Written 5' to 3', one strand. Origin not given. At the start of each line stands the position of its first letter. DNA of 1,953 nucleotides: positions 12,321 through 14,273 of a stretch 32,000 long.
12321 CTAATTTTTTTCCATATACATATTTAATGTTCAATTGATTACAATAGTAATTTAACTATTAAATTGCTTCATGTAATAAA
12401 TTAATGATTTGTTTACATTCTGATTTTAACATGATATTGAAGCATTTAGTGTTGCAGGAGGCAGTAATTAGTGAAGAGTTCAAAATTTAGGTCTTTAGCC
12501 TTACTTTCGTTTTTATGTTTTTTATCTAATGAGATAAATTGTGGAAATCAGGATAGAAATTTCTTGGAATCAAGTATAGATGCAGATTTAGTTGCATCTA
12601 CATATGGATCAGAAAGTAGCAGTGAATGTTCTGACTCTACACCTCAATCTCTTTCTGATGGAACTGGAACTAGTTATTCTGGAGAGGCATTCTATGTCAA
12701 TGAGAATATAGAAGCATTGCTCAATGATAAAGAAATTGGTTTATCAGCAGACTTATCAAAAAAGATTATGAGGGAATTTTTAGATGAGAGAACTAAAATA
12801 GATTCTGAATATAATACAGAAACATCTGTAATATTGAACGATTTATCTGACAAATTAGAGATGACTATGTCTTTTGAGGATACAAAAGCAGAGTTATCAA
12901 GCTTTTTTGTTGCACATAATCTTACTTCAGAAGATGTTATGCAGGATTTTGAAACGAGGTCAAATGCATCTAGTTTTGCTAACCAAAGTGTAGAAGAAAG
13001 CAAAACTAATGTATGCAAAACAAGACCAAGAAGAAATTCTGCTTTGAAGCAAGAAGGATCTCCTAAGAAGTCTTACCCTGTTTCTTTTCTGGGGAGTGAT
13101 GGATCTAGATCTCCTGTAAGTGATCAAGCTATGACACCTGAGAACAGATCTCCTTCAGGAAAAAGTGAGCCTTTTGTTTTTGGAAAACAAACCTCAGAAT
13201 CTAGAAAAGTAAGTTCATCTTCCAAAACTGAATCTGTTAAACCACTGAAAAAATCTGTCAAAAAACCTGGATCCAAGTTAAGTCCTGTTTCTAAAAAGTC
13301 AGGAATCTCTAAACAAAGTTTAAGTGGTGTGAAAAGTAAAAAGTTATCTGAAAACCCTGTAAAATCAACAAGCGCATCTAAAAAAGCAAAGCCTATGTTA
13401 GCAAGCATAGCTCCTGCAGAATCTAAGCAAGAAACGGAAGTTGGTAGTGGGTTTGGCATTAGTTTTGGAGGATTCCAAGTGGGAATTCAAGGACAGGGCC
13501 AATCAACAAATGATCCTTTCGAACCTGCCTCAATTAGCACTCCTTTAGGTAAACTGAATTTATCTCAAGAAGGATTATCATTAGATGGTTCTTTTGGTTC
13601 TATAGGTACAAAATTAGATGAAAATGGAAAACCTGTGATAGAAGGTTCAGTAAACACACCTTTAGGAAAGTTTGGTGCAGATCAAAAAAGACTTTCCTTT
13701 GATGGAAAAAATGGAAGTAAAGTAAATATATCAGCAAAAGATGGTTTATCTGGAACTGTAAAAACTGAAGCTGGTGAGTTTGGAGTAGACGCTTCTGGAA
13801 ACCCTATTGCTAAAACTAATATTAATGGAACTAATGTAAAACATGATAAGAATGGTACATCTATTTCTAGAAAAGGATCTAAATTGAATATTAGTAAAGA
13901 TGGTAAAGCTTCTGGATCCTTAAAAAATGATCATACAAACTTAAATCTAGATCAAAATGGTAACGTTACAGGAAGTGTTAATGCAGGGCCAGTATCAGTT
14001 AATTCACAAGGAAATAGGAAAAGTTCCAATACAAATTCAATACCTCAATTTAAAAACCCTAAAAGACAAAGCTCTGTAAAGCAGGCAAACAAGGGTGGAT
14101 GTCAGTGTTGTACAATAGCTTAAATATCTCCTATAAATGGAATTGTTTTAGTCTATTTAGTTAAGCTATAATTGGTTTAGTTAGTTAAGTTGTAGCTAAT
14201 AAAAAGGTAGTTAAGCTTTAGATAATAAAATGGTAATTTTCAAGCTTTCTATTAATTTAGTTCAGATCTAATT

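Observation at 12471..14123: Signal-peptide protein ending in a Ras-like polybasic / Cys / CaaX tail (….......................-stop)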

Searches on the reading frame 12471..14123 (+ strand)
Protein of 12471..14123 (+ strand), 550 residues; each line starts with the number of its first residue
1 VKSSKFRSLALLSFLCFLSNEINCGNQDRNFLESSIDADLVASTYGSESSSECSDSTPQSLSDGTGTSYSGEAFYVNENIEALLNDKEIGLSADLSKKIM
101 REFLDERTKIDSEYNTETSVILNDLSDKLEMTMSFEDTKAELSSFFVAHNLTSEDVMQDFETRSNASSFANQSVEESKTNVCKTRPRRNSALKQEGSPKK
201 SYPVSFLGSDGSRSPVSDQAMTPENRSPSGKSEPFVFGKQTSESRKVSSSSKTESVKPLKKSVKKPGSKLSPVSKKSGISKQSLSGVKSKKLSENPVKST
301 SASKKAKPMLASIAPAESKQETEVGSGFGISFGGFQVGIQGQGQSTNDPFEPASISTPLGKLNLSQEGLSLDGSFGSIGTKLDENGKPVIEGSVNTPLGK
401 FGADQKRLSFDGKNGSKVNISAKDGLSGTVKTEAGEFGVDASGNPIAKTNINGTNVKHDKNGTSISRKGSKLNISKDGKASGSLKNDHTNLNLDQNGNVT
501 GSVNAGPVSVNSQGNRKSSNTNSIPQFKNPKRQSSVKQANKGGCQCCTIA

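Call 7: search_protein_families(library=pfam, proteins=[window:12471-14123:+], max_evalue=0.01)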
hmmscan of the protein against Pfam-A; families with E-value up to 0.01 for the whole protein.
window:12471-14123:+ (550 aa): 0 families

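Call 9: find_homologous_proteins(query=window:12471-14123:+, max_evalue=0.01)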
Query window:12471-14123:+ (550 aa): 1 proteins with E <= 0.01 among 8000 candidates.
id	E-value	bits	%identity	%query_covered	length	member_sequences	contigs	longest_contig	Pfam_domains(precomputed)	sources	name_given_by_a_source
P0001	0.0e+0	1163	100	100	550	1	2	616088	-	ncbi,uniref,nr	ncbi:hypothetical protein [Candidatus Nesciobacter abundans]|uniref:Uncharacterized protein n=1 Tax=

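Call 21: search_protein_representatives(protein=window:12471-14123:+)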
Query: 550 residues. Proteins with E-value up to 0.001 (for the whole library): 1; up to 1e-10: 1; up to 1e-30: 1. The best 1 are listed.
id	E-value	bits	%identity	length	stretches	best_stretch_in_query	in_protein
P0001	0.0e+00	1163.2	100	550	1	1-550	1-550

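Call 22: search_protein_families(library=ncbifam, proteins=[window:12471-14123:+], max_evalue=0.1)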
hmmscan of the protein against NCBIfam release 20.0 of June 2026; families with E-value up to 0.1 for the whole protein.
window:12471-14123:+ (550 aa): 0 families

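Call 23: search_solved_structures(query=window:12471-14123:+, max_evalue=10)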
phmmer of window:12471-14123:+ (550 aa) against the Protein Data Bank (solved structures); distinct sequences matched with E-value up to 10: 3.
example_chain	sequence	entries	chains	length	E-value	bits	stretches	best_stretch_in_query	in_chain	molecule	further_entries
6qt9_g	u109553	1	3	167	0.93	11.7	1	356-444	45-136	ORF 24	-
6qt9_a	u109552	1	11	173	1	11.6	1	356-444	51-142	ORF 24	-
6qt9_h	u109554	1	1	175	1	11.6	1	356-444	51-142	ORF 24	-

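Call 24: predict_structure(protein=window:12471-14123:+)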
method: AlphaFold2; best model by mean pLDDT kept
length: 550 residues; sequences in the alignment: 1
mean_pLDDT: 49.0   pTM: 0.31
mean pLDDT of the five models: 49.0, 43.0, 39.5, 38.9, 37.4
residues with pLDDT >= 90: 24; 70-90: 88; 50-70: 87; < 50: 351
segments of 3 or more residues with pLDDT < 50: 1-9, 19-92, 114-139, 158-284, 286-329, 331-333, 335-345, 348-350, 506-550
pLDDT, mean of each block of 10 residues (from residue 1): 39 49 34 32 28 28 28 30 36 54 59 46 44 44 58 51 38 31 28 28 31 32 34 36 32 35 38 39 42 39 36 34 40 43 44 62 69 70 72 72 71 74 70 80 81 88 91 92 87 88 57 37 34 29 32
secondary structure, 60 per line:
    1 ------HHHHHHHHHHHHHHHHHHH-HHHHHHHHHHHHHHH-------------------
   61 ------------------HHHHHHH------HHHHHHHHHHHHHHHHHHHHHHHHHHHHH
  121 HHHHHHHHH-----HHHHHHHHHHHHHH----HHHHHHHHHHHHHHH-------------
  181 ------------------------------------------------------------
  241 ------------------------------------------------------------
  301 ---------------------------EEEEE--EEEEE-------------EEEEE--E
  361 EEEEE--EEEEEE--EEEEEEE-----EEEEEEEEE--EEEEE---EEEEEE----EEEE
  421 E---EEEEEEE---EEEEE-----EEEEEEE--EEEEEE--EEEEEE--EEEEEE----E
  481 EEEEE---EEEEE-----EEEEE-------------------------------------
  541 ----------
elements in order: H7-25 H27-41 H79-85 H92-129 H135-148 H153-167 E328-332 E335-339 E353-357 E360-365 E368-373 E376-382 E388-396 E399-403 E407-412 E417-421 E425-431 E435-439 E445-451 E454-459 E462-467 E470-475 E480-485 E489-493 E499-503

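Call 27: fold_search(model_id=the predicted structure, library=pdb)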
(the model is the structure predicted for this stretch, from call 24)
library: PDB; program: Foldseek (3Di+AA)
matches with E <= 10: 641; with E <= 0.001: 0
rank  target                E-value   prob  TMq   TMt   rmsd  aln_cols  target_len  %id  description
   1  3q54                  1.0e-03  0.94  0.09  0.13  19.9       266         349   12  Crystal structure of Escherichia coli BamB (released 2012-05-09)
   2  3p1l                  4.0e-03  0.91  0.10  0.14  19.9       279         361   12  Crystal structure of Escherichia coli BamB, a lipoprotein component of the beta-barrel assembly machinery complex, nativ (released 2010-12-22)
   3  6kk9_D                4.3e-03  0.97  0.12  0.27  13.5       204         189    9  A Crystal structure of OspA mutant (released 2020-07-29)
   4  3q7o                  4.3e-03  0.85  0.09  0.13  20.1       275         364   12  The crystal structure of BamB from the BAM complex in spacegroup P213 (released 2011-02-09)
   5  7tt2_B                5.6e-03  0.85  0.09  0.12  20.0       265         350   11  BamABCDE bound to substrate EspP class 3 (released 2022-03-30)
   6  6lys_B                5.9e-03  0.84  0.09  0.13  20.2       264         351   12  Structure of the BAM complex (released 2021-01-13)
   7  8orr                  6.6e-03  0.87  0.10  0.14  19.8       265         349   12  Outer membrane protein assembly factor BamB from Klebsiella pneumoniae (released 2024-04-24)
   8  4bxr_B                8.2e-03  1.00  0.16  0.38   9.7       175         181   12  Structure of the wild-type TCP10 domain of Danio rerio CPAP in complex with a peptide of Danio rerio STIL (released 2013-09-25)
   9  8qpv_B                1.1e-02  0.77  0.09  0.12  20.4       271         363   12  Handover Complex: BAM bound OmpX and extended SurA (released 2024-09-25)
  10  4bxq                  1.3e-02  1.00  0.17  0.41   8.3       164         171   15  Structure of the E1021V mutant of the TCP10 domain of Danio rerio CPAP (released 2013-09-25)
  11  9cnz_B                1.7e-02  0.72  0.09  0.13  20.1       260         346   12  Structure of BAM complexed with PTB2 ligand in detergent (released 2024-12-25)
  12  9mgg_B                1.7e-02  0.72  0.10  0.14  20.0       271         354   10  beta-barrel assembly machine from Escherichia coli in a late state of substrate assembly (released 2025-12-17)
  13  7jwg_C                1.9e-02  0.51  0.09  0.16  16.2       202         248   11  OspA-Fab 221-7 complex structure (released 2021-09-08)
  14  9cnw_B                2.1e-02  0.63  0.08  0.12  18.0       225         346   10  CryoEM structure of the APO-BAM complex in DDM detergent (released 2024-12-25)
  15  4bxp                  2.3e-02  0.99  0.17  0.42   8.3       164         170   16  Structure of the wild-type TCP10 domain of Danio rerio CPAP (released 2013-09-25)
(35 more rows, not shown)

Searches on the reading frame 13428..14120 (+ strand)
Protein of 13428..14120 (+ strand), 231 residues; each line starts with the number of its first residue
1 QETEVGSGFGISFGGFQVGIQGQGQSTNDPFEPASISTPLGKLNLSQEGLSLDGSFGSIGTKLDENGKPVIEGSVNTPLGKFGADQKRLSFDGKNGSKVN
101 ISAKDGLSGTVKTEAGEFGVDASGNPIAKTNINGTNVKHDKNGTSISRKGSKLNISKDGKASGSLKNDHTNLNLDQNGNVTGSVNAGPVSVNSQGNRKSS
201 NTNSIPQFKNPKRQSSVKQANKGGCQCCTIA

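Call 55: predict_structure(protein=window:13428-14120:+)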
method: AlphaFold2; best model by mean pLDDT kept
length: 231 residues; sequences in the alignment: 1
mean_pLDDT: 73.5   pTM: 0.53
mean pLDDT of the five models: 73.5, 57.7, 53.1, 50.7, 49.8
residues with pLDDT >= 90: 61; 70-90: 92; 50-70: 19; < 50: 59
segments of 3 or more residues with pLDDT < 50: 1-6, 20-26, 189-226, 228-231
pLDDT, mean of each block of 10 residues (from residue 1): 44 52 48 76 81 86 83 89 89 91 85 91 89 92 93 93 88 88 64 41 43 42 44 39
secondary structure, 60 per line:
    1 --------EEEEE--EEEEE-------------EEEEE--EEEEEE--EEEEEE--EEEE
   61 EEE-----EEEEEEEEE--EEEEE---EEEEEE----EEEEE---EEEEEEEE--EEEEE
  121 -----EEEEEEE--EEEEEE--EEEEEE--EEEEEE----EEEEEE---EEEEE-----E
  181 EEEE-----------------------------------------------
elements in order: E9-13 E16-20 E34-38 E41-46 E49-54 E57-63 E69-77 E80-84 E88-93 E98-102 E106-113 E116-120 E126-132 E135-140 E143-148 E151-156 E161-166 E170-174 E180-184

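Call 58: fold_search(model_id=the predicted structure, library=pdb)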
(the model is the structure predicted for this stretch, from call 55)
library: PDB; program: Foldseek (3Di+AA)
matches with E <= 10: 551; with E <= 0.001: 0
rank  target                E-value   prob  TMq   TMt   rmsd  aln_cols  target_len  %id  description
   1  6kk9_D                4.1e-03  1.00  0.25  0.29  13.4       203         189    8  A Crystal structure of OspA mutant (released 2020-07-29)
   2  4bxq                  9.1e-03  1.00  0.32  0.39   9.1       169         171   15  Structure of the E1021V mutant of the TCP10 domain of Danio rerio CPAP (released 2013-09-25)
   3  6kt1                  1.0e-02  0.98  0.22  0.21  14.4       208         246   12  Crystal structure of an OspA mutant (released 2020-08-26)
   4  6kk9_B                1.1e-02  0.99  0.30  0.34  10.7       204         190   10  A Crystal structure of OspA mutant (released 2020-07-29)
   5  2i5v                  1.1e-02  0.97  0.22  0.21  14.4       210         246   12  Crystal structure of OspA mutant (released 2007-12-25)
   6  3cka_A                1.4e-02  0.97  0.26  0.21  12.4       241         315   12  The crystal structure of OspA mutant (released 2009-03-17)
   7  4bxr_B                1.5e-02  1.00  0.31  0.37   9.9       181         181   12  Structure of the wild-type TCP10 domain of Danio rerio CPAP in complex with a peptide of Danio rerio STIL (released 2013-09-25)
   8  6ics                  1.5e-02  0.97  0.22  0.21  14.5       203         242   12  Loop deletion mutant (deleting four residues) (released 2019-07-03)
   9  4bxp                  1.6e-02  1.00  0.33  0.41   8.2       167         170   15  Structure of the wild-type TCP10 domain of Danio rerio CPAP (released 2013-09-25)
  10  6j48                  1.6e-02  0.96  0.22  0.21  14.5       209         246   13  Glycine mutation on single layer beta-sheet of OspAsm1 (released 2019-03-06)
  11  4bxr_A                1.7e-02  0.99  0.29  0.34  10.6       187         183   13  Structure of the wild-type TCP10 domain of Danio rerio CPAP in complex with a peptide of Danio rerio STIL (released 2013-09-25)
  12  6j49                  1.9e-02  0.95  0.22  0.21  14.3       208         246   11  Grafting VLADV sequence into OspAsm1 (released 2019-03-06)
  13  3ckg                  1.9e-02  0.91  0.21  0.21  14.7       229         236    8  The crystal structure of OspA deletion mutant (released 2009-01-27)
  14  2ol6                  2.8e-02  0.95  0.21  0.20  14.0       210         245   13  The crystal structure of OspA mutant (released 2007-12-11)
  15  5b2a                  2.8e-02  0.92  0.21  0.21  14.7       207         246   12  Crystal structure of a mutant of OspA (released 2017-01-18)
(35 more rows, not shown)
